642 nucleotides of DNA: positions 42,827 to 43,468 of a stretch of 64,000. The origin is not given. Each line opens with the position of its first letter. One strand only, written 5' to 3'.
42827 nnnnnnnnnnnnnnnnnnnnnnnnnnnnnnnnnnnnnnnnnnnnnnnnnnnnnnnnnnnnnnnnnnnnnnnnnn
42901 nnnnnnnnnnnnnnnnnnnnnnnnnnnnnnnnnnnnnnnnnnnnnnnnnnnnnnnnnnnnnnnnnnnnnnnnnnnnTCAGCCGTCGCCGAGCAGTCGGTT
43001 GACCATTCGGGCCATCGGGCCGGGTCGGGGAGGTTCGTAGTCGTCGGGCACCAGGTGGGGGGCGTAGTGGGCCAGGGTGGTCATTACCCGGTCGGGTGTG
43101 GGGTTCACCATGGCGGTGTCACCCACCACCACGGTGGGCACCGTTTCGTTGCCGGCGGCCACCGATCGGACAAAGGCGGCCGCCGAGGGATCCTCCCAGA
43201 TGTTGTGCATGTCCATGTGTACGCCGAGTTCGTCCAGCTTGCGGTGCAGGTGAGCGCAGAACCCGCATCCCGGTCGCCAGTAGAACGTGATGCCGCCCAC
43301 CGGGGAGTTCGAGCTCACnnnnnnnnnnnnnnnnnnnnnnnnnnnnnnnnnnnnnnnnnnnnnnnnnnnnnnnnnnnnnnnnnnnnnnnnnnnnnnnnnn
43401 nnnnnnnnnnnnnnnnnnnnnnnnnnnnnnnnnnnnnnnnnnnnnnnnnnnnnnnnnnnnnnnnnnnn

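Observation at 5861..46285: Repeat periods place the duplicated start in frame with the duplicated stop, preserving termination-reinitiation coupling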

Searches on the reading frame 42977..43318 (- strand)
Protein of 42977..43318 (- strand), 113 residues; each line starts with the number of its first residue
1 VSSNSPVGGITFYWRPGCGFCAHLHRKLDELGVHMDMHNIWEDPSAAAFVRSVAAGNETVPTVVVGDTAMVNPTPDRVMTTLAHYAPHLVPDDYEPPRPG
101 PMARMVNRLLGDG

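Call 57: search_protein_families(library=pfam, proteins=[window:42977-43318:-], max_evalue=0.001)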
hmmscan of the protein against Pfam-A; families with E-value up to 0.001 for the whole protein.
window:42977-43318:- (113 aa): 2 families
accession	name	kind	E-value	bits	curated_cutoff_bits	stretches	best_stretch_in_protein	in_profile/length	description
PF00462.30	Glutaredoxin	-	1.2e-12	48.3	22.9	1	10-68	1-58/60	Glutaredoxin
PF05768.20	Glrx-like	-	0.00057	20.6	26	1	10-65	2-55/77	Glutaredoxin-like domain (DUF836)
